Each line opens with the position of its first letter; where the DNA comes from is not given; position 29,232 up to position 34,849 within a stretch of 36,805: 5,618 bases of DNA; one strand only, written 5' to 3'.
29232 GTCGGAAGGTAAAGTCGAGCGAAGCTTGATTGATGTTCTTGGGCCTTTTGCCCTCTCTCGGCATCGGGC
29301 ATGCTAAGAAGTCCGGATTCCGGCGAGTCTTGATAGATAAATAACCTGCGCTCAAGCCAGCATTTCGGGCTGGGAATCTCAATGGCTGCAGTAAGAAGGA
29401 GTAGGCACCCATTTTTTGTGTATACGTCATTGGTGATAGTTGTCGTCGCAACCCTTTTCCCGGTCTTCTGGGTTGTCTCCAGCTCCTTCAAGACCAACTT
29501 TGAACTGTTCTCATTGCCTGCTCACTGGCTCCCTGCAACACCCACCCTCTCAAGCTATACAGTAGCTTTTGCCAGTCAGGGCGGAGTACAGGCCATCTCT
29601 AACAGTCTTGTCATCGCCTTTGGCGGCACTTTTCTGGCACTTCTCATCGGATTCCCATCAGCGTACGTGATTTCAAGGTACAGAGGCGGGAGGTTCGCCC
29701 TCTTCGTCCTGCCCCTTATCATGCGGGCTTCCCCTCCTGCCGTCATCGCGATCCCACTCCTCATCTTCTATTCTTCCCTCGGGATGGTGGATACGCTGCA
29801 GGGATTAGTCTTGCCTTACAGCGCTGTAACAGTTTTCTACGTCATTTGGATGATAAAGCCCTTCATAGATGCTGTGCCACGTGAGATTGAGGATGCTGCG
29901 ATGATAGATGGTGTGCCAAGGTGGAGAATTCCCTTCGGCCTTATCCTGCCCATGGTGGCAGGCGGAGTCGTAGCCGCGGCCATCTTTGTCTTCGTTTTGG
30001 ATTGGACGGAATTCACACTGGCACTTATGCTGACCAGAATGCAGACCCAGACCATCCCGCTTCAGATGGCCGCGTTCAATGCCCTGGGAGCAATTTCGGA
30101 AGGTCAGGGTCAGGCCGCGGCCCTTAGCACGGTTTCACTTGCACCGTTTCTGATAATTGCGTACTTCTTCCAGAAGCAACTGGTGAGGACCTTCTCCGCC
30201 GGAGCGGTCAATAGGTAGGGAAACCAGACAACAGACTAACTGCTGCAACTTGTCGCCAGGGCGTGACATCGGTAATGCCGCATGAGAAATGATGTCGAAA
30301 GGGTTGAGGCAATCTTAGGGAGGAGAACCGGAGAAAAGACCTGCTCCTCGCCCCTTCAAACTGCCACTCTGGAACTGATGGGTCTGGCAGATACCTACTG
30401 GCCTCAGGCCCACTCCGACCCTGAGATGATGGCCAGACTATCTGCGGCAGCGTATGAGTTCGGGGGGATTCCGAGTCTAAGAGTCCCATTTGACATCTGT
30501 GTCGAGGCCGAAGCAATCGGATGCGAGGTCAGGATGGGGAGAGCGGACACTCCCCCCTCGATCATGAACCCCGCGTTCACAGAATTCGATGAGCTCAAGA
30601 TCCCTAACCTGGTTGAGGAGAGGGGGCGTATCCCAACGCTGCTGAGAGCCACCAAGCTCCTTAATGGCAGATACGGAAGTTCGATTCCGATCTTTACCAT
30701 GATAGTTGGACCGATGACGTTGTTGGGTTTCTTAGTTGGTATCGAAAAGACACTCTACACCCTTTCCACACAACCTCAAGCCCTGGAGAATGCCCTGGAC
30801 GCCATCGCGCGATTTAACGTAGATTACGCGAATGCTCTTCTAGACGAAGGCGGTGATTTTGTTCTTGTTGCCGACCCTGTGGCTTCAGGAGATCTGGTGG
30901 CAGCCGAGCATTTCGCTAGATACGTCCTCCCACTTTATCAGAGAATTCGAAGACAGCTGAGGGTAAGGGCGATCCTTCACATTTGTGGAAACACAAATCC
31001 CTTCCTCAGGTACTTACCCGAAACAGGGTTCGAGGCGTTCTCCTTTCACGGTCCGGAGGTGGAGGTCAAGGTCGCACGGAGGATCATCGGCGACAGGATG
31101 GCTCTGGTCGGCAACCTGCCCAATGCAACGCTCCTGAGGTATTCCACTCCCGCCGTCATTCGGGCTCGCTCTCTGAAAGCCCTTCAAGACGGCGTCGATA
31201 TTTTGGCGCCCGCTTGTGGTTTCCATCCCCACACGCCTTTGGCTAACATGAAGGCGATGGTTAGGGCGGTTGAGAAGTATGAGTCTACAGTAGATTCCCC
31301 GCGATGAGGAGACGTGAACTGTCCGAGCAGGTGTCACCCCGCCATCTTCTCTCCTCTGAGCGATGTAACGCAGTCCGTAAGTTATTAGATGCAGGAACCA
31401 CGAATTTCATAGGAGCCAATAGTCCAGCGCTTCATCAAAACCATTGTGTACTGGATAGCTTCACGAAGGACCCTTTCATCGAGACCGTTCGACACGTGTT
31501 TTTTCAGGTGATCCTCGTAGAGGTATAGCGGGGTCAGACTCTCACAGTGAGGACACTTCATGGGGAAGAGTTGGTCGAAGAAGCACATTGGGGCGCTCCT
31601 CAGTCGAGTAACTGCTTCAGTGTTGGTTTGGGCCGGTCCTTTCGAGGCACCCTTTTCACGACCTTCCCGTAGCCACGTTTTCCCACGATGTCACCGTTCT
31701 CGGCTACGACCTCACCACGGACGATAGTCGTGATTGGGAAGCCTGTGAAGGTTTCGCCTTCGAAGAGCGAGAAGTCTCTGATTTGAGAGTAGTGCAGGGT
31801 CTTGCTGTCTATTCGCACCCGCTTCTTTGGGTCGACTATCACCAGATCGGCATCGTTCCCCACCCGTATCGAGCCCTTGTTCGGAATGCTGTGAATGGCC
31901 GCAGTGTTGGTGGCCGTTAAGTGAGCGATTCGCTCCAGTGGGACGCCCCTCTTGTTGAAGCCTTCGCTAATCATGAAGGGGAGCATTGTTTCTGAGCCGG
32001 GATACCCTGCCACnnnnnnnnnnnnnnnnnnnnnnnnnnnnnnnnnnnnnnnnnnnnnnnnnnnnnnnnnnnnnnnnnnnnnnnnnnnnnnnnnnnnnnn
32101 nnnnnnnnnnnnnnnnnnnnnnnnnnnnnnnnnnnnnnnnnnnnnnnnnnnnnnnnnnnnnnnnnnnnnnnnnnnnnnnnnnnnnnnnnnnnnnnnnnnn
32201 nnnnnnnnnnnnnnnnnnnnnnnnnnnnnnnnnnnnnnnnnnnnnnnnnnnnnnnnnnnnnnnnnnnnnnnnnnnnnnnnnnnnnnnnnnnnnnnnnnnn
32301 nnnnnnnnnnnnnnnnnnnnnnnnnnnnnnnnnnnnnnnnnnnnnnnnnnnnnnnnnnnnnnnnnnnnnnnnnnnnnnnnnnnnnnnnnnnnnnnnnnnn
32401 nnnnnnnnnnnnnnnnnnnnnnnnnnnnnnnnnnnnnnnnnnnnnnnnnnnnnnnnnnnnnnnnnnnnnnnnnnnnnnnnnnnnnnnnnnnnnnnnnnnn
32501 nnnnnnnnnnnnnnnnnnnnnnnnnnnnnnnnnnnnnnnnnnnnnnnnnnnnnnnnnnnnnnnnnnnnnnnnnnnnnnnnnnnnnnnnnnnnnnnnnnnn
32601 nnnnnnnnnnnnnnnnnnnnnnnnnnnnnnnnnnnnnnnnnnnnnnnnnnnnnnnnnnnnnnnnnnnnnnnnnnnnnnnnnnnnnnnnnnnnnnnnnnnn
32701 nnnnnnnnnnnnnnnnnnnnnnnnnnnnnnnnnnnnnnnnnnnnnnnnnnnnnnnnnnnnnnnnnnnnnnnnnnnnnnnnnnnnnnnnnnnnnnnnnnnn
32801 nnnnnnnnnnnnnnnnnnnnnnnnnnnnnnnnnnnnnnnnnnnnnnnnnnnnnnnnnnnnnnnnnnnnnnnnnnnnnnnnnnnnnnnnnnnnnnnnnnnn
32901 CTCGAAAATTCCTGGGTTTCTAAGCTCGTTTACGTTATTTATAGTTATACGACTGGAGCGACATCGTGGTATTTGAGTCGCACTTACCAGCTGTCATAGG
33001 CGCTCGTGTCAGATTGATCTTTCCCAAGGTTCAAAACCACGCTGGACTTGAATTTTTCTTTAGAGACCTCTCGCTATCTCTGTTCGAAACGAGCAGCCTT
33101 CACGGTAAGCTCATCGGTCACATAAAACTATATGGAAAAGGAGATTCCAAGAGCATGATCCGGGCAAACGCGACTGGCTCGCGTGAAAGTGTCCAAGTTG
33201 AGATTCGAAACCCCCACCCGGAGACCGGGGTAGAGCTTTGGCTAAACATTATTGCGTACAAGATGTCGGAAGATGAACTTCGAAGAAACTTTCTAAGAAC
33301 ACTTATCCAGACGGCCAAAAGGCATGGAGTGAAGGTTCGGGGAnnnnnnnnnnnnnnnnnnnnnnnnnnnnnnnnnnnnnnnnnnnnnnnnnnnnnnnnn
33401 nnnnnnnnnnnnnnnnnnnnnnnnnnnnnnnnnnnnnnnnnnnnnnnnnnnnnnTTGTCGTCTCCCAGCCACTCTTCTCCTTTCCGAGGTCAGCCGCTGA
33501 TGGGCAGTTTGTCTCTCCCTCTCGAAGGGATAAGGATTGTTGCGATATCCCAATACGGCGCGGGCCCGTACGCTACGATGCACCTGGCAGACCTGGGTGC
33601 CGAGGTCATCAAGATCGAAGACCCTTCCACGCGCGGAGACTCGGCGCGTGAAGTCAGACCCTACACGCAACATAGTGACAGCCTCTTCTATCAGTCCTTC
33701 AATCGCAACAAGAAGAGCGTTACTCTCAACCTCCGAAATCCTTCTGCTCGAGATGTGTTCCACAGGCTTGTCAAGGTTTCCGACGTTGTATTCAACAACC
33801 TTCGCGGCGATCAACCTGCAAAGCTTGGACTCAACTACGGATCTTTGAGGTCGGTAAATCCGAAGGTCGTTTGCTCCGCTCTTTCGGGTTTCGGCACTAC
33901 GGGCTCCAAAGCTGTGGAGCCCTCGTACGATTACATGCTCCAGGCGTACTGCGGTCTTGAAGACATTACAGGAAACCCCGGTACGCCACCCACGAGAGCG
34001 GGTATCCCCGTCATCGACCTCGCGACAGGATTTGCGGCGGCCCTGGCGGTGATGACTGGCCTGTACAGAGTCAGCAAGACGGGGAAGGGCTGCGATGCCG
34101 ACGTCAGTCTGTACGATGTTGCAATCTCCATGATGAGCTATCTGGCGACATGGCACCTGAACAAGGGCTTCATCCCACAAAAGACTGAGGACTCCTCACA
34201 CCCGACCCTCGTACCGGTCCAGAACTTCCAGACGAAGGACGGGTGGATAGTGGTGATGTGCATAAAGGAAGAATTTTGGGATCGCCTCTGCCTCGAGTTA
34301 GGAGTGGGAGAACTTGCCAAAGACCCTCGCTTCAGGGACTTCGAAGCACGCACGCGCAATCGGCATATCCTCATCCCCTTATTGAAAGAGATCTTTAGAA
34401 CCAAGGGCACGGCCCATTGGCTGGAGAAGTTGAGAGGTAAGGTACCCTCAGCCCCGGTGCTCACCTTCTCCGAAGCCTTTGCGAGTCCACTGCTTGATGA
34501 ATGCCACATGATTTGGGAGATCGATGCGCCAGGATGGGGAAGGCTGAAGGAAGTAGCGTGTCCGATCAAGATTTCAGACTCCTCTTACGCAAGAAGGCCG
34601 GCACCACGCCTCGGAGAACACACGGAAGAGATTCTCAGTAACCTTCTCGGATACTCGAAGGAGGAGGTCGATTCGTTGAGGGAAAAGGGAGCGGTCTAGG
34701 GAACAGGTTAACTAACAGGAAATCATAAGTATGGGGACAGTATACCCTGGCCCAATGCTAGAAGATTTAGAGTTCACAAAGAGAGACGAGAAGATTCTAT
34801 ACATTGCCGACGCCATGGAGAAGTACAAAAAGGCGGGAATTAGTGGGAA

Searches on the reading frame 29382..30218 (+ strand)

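Call 19: search_protein_families(library=pfam, proteins=[window:29382-30218:+], max_evalue=0.00001)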
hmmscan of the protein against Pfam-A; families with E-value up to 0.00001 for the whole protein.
window:29382-30218:+ (278 aa): 1 family
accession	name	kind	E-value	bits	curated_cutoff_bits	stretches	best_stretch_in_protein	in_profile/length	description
PF00528.27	BPD_transp_1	-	8.7e-14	52.1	26.4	1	87-270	2-181/184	Binding-protein-dependent transport system inner membrane component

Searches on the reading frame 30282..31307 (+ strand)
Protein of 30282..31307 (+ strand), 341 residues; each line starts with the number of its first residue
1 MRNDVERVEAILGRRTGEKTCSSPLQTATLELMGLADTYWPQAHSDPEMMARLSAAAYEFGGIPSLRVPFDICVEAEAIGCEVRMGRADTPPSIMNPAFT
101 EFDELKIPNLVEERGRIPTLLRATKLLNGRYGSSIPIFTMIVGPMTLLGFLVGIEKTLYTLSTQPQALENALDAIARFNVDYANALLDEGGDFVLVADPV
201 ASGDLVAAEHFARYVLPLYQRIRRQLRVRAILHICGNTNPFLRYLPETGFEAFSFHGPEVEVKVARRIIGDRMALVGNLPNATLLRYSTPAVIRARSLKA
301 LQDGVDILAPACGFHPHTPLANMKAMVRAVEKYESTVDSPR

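Call 19: search_protein_families(library=pfam, proteins=[window:30282-31307:+], max_evalue=0.00001)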
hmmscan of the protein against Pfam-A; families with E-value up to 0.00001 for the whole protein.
window:30282-31307:+ (341 aa): 1 family
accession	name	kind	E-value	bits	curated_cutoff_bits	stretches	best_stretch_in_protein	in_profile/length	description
PF01208.23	URO-D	-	8.5e-66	222.8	23.9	1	30-333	32-346/346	Uroporphyrinogen decarboxylase (URO-D)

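Call 29: search_protein_families(library=ncbifam, proteins=[window:30282-31307:+], max_evalue=1e-10)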
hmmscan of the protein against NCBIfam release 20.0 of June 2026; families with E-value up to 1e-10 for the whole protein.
window:30282-31307:+ (341 aa): 5 families
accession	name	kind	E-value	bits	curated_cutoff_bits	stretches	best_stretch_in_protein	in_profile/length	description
NF004889.0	PRK06252.1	subfamily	1.4e-96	323.4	244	1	10-335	13-338/340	methylcobalamin:coenzyme M methyltransferase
NF040654.1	MtaA_Meth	equivalog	4.8e-92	308.4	400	1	9-333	8-335/337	methylcobamide:CoM methyltransferase MtaA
TIGR01463.1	mtaA_cmuA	subfamily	5.5e-85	285.6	235.4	1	9-333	11-338/340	MtaA/CmuA family methyltransferase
NF041608.1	methylcob_mtaseMtbA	equivalog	2.6e-63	214.2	600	1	23-333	26-337/339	methylcobamide:CoM methyltransferase MtbA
TIGR01464.1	hemE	equivalog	2.3e-14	53.1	302.95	1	70-331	69-337/338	uroporphyrinogen decarboxylase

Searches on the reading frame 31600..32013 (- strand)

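Call 19: search_protein_families(library=pfam, proteins=[window:31600-32013:-], max_evalue=0.00001)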
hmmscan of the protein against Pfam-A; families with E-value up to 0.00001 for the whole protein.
window:31600-32013:- (137 aa): 2 families
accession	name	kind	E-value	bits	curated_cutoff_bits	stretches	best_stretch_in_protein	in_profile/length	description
PF07969.17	Amidohydro_3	-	1e-09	38.9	29.7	1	22-104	405-472/472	Amidohydrolase family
PF01979.26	Amidohydro_1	-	2.8e-08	33.8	25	1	21-103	278-345/345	Amidohydrolase family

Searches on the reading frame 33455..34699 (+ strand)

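Call 19: search_protein_families(library=pfam, proteins=[window:33455-34699:+], max_evalue=0.00001)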
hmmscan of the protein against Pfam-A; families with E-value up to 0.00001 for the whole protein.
window:33455-34699:+ (414 aa): 1 family
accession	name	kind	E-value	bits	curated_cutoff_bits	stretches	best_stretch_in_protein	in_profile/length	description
PF02515.22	CoA_transf_3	-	8.7e-116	387.5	23.3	1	23-390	1-366/366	CoA-transferase family III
